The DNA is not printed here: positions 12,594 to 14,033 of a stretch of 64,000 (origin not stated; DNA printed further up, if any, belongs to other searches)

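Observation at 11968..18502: Two full-length paralogues of an unrecognised secreted protein bracket a fused MacB/FtsX-type ABC transporter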

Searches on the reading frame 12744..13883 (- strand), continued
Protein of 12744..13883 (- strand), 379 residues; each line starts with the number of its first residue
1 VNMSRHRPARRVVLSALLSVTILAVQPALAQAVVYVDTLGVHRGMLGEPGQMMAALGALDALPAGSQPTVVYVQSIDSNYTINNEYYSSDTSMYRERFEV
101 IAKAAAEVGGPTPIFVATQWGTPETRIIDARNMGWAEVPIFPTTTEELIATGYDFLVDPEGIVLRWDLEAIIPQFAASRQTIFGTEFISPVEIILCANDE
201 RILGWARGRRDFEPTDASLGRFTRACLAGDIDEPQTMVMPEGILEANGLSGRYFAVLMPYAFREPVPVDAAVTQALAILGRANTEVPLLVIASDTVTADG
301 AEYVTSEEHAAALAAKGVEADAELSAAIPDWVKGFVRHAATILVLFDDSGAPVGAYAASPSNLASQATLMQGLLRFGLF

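Call 31: find_encoding_contigs(protein=P0017, flank=8000, max_places=2)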
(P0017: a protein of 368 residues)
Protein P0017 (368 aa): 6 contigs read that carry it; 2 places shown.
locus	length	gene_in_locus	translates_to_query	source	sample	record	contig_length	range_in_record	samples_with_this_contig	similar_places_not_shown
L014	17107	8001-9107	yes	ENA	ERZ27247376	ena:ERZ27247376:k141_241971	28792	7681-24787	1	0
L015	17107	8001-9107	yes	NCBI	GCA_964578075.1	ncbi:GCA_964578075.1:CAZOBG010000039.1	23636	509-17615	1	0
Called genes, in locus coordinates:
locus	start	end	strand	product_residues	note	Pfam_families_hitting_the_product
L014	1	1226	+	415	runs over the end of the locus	PF13433:Peripla_BP_5 (faint), PF13458:Peripla_BP_6, PF01094:ANF_receptor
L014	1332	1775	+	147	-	-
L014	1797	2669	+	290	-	PF02653:BPD_transp_2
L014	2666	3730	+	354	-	PF02653:BPD_transp_2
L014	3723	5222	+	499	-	PF13476:AAA_23 (faint), PF13514:AAA_27 (faint), PF13555:AAA_29 (faint), PF00005:ABC_tran, PF02463:SMC_N (faint), PF13401:AAA_22 (faint), PF12399:BCA_ABC_TP_C, PF00005:ABC_tran, +2 more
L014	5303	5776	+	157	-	PF12867:DinB_2 (weak)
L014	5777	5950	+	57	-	-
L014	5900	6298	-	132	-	PF02661:Fic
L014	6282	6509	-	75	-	PF04014:MazE_antitoxin (weak)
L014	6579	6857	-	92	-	-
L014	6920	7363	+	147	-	PF03704:BTAD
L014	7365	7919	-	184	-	-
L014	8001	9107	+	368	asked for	-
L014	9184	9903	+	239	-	PF00005:ABC_tran, PF13304:AAA_21 (faint)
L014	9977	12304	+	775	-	PF12704:MacB_PCD, PF02687:FtsX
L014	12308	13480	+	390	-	-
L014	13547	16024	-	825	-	PF13229:Beta_helix (faint), PF02415:Chlam_PMP (faint)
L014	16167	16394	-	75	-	PF06250:YhcG_C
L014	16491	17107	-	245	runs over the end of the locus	PF17761:DUF1016_N, PF06250:YhcG_C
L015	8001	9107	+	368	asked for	-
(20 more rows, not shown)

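Call 33: search_protein_families(library=pfam, proteins=[L012:8500-9651:+, L014:12308-13480:+, L012:11089-11853:+, L014:7365-7919:-, L013:1178-1381:+, L014:6579-6857:-], max_evalue=0.1)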
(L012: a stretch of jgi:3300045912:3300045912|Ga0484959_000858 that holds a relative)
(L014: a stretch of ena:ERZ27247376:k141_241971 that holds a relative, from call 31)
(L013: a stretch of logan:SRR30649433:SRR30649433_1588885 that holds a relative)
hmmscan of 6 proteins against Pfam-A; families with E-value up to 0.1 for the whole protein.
L012:8500-9651:+ (383 aa): 5 families
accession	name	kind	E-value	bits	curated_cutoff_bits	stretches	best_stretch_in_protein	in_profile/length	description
PF13098.12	Thioredoxin_2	-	6.4e-06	26.9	27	0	85-188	5-97/104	Thioredoxin-like domain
PF08534.16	Redoxin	-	7.2e-05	23.1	26.6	0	240-346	33-126/148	Redoxin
PF05768.20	Glrx-like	-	0.00028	21.6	26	0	93-110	6-23/77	Glutaredoxin-like domain (DUF836)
PF00578.27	AhpC-TSA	-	0.045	14.1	26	0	240-346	30-119/124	AhpC/TSA family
PF11381.13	DUF3185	-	0.079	13.4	25.3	0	6-23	2-19/59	Protein of unknown function (DUF3185)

L014:12308-13480:+ (390 aa): 0 families

L012:11089-11853:+ (255 aa): 3 families
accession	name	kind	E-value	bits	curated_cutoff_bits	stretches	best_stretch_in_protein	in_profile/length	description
PF12704.14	MacB_PCD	-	3.3e-23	83.5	27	1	12-227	5-205/207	MacB-like periplasmic core domain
PF24813.1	DUF7709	-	0.017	15.6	33.3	1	213-248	42-77/95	Domain of unknown function (DUF7709)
PF03707.21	MHYT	-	0.082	13.3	21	0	9-37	26-54/59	Bacterial signalling protein N terminal repeat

L014:7365-7919:- (184 aa): 2 families
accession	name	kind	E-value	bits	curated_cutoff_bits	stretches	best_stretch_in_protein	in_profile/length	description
PF08327.17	AHSA1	-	0.0001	23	22.1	1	31-156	3-122/125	Activator of Hsp90 ATPase homolog 1-like protein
PF10604.15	Polyketide_cyc2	-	0.00019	22.2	27.4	1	26-128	8-102/142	Polyketide cyclase / dehydrase and lipid transport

L013:1178-1381:+ (67 aa): 1 family
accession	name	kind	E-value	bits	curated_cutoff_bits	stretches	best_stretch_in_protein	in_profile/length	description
PF13956.11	Ibs_toxin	-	0.028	14.8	27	1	2-13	2-14/19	Toxin Ibs, type I toxin-antitoxin system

L014:6579-6857:- (92 aa): 1 family
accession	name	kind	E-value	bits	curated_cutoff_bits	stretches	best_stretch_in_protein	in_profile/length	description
PF00795.27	CN_hydrolase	-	0.0051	16.6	23.2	1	7-45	216-255/256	Carbon-nitrogen hydrolase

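Call 44: search_solved_structures(query=A2, max_evalue=10)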
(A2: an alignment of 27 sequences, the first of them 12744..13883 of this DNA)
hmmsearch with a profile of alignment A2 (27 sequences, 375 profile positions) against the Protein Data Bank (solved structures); distinct sequences matched with E-value up to 10: 15.
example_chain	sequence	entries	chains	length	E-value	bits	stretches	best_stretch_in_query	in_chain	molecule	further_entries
3b9p_A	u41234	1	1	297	0.027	16.6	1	26-125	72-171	CG5977-PA, isoform A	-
6nyw_B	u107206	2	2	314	0.028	16.6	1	26-125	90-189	Spastin | Drosophila melanogaster Spastin AAA domain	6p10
6nyv_B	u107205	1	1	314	0.03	16.4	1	26-125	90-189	Spastin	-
6p11_B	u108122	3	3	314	0.031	16.4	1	26-125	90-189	Drosophila melanogaster Spastin AAA domain | Spastin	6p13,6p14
6p07_A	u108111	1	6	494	0.059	15.5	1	27-125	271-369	Spastin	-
6p12_B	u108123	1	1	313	0.34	13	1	27-125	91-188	Drosophila melanogaster Spastin AAA domain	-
5h3w_A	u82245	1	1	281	0.51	12.4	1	48-86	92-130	Fibronectin/fibrinogen binding protein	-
5h3w_B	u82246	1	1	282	0.51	12.4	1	48-86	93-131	Fibronectin/fibrinogen binding protein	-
5eqt_A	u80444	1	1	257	0.61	12.1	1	26-111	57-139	Proteasome-activating nucleotidase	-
3d8b_A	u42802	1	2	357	1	11.4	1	33-129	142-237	Fidgetin-like protein 1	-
8r64_B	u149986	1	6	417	1.1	11.3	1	34-129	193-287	Fidgetin-like protein 1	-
3whk_A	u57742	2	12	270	1.3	11.1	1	27-110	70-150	Proteasome-activating nucleotidase, 26S protease regulatory subunit 6A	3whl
3vfd_A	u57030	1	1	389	1.3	11.1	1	25-126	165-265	Spastin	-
5z6r_A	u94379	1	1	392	1.3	11.1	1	25-126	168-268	Spastin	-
5z6q_A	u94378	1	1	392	1.6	10.8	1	25-126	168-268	Spastin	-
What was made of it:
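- Tried and rejected: A family profile against PDB sequences gave only chance-level AAA hits (call 44).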

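Call 46: find_encoding_contigs(protein=P0015, flank=8000, max_places=2)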
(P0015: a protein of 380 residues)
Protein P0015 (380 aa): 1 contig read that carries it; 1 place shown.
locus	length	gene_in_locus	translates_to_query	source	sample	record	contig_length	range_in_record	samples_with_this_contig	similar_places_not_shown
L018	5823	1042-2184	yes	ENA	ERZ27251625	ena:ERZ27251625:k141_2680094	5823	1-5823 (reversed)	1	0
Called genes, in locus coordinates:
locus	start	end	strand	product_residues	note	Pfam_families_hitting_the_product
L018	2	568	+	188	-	?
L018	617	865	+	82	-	-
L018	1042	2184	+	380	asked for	-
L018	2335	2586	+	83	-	-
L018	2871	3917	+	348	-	PF03969:AFG1_ATPase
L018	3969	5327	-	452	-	-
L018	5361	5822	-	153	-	?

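Call 47: search_protein_families(library=pfam, proteins=[L018:2-568:+, L018:3969-5327:-, L018:617-865:+, L018:2335-2586:+, L018:5361-5822:-], max_evalue=0.1)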
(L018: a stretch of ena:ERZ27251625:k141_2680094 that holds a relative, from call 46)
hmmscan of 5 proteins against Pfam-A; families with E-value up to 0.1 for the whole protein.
L018:2-568:+ (188 aa): 2 families
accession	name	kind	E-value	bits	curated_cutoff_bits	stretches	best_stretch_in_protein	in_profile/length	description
PF05768.20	Glrx-like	-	0.034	14.9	26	1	37-74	4-40/77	Glutaredoxin-like domain (DUF836)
PF13098.12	Thioredoxin_2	-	0.052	14.3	27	1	33-59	7-31/104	Thioredoxin-like domain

L018:3969-5327:- (452 aa): 0 families

L018:617-865:+ (82 aa): 1 family
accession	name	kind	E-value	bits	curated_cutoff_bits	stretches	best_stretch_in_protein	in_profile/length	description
PF10399.14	UCR_Fe-S_N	-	0.019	14.8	24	1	13-41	5-33/41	Ubiquitinol-cytochrome C reductase Fe-S subunit TAT signal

L018:2335-2586:+ (83 aa): 0 families

L018:5361-5822:- (153 aa): 1 family
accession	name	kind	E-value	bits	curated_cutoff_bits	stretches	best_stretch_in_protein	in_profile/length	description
PF20143.4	NAD_kinase_C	-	5.9e-17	62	23.7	1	42-123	45-125/126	ATP-NAD kinase C-terminal domain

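Call 57: find_related_loci(query=A1, collection=metagenome_contigs, flank=10000)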
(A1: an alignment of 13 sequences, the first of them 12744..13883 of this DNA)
Query A1 (379 aa) in metagenome_contigs; peptide patterns used: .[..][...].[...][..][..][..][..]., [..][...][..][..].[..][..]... (x = any residue, [..] = any of these).
201 stretches matched a pattern; 10 encode a relative of the query (tblastn E <= 1e-3); 10 distinct loci.
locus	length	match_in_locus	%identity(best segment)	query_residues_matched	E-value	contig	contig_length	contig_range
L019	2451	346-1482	71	5-379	0e+0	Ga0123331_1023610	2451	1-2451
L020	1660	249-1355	55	10-379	3e-149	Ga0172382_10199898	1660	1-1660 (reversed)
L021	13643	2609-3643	42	31-379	4e-81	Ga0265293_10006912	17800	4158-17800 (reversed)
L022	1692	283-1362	39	16-379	4e-81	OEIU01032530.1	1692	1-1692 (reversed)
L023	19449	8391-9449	40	13-379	4e-76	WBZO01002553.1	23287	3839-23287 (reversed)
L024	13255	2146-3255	34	8-379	1e-60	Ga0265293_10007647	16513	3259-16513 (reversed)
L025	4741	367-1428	33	10-359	6e-55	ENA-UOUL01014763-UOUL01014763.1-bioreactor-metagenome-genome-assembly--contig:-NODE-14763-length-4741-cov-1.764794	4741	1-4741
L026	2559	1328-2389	33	10-359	1e-54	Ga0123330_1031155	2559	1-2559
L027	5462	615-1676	33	10-359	6e-54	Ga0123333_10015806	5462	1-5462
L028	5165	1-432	36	213-359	2e-21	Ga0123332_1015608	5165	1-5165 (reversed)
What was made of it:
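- Tried and rejected: It was repeated with the narrower alignment (call 57).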

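Call 76: find_encoding_contigs(protein=P0033, flank=8000, max_places=1)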
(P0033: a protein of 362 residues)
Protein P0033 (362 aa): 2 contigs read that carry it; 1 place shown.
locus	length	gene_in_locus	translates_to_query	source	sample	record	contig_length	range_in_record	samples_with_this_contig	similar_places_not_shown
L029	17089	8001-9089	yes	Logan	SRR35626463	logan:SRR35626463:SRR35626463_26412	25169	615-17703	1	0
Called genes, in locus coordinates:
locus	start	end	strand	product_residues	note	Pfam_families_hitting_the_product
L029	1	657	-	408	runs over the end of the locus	PF00561:Abhydrolase_1 (weak), PF12697:Abhydrolase_6 (weak), PF12146:Hydrolase_4 (faint), PF03583:LIP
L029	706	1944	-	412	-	PF03583:LIP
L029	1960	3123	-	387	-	PF16822:ALGX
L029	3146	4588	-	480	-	PF03062:MBOAT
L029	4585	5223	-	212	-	PF11182:AlgF, PF14344:DUF4397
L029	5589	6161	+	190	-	PF00196:GerE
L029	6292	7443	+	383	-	PF05768:Glrx-like (faint), PF13098:Thioredoxin_2 (faint), PF08534:Redoxin (faint)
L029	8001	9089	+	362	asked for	-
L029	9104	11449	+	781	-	PF12704:MacB_PCD, PF02687:FtsX, PF12704:MacB_PCD, PF02687:FtsX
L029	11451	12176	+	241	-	PF00005:ABC_tran, PF13304:AAA_21 (faint)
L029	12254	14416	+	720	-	PF00862:GT-B_Sucrose_synth, PF13439:Glyco_transf_4, PF13579:Glyco_trans_4_4, PF00534:Glycos_transf_1, PF13692:Glyco_trans_1_4, PF05116:S6PP, PF08282:Hydrolase_3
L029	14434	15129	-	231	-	PF24481:CT398_CC, PF02591:Zn_ribbon_9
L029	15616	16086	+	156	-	-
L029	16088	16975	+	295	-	PF00850:Hist_deacetyl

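Call 77: find_encoding_contigs(protein=P0021, flank=8000, max_places=1)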
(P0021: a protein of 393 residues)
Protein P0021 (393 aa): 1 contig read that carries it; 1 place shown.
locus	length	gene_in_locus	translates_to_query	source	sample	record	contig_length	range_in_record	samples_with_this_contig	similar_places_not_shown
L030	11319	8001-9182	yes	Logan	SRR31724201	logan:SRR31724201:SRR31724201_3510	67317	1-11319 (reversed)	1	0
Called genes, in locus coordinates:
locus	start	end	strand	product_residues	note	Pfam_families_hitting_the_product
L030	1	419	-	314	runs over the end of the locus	PF00126:HTH_1, PF03466:LysR_substrate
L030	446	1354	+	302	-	PF00892:EamA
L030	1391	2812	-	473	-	PF00370:FGGY_N, PF02782:FGGY_C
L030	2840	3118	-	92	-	PF15731:MqsA_antitoxin (weak), PF01381:HTH_3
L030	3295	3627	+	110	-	PF12840:HTH_20, PF01022:HTH_5, PF12802:MarR_2 (weak)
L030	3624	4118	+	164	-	PF10604:Polyketide_cyc2 (weak), PF08327:AHSA1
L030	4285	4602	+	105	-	PF13744:HTH_37, PF12844:HTH_19 (weak), PF13560:HTH_31, PF01381:HTH_3, PF13413:HTH_25 (weak), PF22495:HTH_92 (weak)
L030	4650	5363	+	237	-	PF01209:Ubie_methyltran, PF13489:Methyltransf_23, PF13847:Methyltransf_31, PF08241:Methyltransf_11, PF08242:Methyltransf_12, PF13649:Methyltransf_25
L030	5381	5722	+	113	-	-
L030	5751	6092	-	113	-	PF03795:YCII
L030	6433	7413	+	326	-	PF00149:Metallophos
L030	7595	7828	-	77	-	-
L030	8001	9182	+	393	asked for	-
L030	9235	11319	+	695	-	?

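Call 78: find_encoding_contigs(protein=P0027, flank=8000, max_places=1)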
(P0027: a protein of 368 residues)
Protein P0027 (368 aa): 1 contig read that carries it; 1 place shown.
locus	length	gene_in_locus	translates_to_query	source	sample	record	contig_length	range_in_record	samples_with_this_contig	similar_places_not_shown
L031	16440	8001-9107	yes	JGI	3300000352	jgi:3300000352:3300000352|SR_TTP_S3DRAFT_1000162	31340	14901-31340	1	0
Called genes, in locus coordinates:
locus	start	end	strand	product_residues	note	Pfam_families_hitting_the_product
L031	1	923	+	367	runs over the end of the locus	-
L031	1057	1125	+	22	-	-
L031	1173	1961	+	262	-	PF01548:DEDD_Tnp_IS110 (faint), PF02371:Transposase_20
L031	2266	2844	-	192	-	PF13276:HTH_21, PF00665:rve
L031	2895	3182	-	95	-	PF01527:HTH_Tnp_1, PF13518:HTH_28 (weak), PF13384:HTH_23 (weak)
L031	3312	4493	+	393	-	PF13936:HTH_38, PF13565:HTH_32 (weak), PF00665:rve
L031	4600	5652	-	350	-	PF01548:DEDD_Tnp_IS110, PF02371:Transposase_20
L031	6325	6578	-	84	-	-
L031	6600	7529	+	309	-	-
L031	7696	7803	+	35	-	-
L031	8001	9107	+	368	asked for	-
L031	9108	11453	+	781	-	PF12704:MacB_PCD, PF02687:FtsX, PF12704:MacB_PCD, PF02687:FtsX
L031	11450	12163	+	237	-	PF02463:SMC_N (faint), PF13555:AAA_29 (weak), PF00005:ABC_tran, PF13304:AAA_21 (faint)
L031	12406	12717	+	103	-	PF01527:HTH_Tnp_1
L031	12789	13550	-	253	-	PF01695:IstB_IS21, PF13481:AAA_25 (weak), PF20720:nSTAND3 (weak)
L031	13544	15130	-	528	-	PF00665:rve (faint), PF22483:Mu-transpos_C_2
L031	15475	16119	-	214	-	PF00436:SSB (faint)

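Call 82: search_protein_families(library=ncbifam, proteins=[L013:1178-1381:+, L018:617-865:+, L009:862-1107:+, L031:7579-7803:+, L029:6292-7443:+], max_evalue=0.1)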
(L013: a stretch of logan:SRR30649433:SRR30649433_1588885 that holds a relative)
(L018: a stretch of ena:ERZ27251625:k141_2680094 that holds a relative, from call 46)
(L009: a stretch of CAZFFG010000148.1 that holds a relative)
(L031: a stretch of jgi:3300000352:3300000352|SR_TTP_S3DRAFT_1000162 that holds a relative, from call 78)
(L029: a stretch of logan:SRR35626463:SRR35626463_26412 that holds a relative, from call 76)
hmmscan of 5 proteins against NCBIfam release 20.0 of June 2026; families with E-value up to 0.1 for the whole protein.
L013:1178-1381:+ (67 aa): 0 families

L018:617-865:+ (82 aa): 1 family
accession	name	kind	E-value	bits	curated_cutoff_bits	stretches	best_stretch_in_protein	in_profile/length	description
NF038083.1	CU044_5270_fam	subfamily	0.036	13.9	100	1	11-49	20-58/284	CU044_5270 family protein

L009:862-1107:+ (81 aa): 0 families

L031:7579-7803:+ (74 aa): 0 families

L029:6292-7443:+ (383 aa): 2 families
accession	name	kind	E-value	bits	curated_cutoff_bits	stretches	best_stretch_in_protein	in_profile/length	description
TIGR00385.1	dsbE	subfamily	0.0006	19.4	123.15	0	236-280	63-103/173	DsbE family thiol:disulfide interchange protein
TIGR02196.1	GlrX_YruB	hypoth_equivalog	0.028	14.9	88.55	0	22-33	4-15/74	glutaredoxin-like protein, YruB-family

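Call 91: find_encoding_contigs(protein=P0019, flank=8000, max_places=1)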
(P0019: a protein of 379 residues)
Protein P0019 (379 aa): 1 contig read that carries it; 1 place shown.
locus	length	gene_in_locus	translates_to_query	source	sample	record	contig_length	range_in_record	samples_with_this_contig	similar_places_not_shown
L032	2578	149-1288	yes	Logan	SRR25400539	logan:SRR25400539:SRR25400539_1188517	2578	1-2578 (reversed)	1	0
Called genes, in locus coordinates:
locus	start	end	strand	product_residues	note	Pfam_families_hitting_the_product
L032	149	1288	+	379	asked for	-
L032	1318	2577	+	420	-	?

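Call 92: find_encoding_contigs(protein=P0026, flank=8000, max_places=1)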
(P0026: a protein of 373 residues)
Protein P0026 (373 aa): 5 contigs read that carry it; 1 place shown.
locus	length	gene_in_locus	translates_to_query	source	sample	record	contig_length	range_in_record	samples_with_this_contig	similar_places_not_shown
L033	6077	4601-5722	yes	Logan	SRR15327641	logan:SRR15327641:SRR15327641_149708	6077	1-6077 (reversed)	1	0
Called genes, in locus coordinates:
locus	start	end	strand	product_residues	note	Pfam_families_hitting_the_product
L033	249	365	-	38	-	-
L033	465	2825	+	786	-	PF12704:MacB_PCD, PF02687:FtsX, PF12704:MacB_PCD, PF02687:FtsX (weak)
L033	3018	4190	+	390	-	-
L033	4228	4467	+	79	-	-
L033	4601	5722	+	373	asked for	-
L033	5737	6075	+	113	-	?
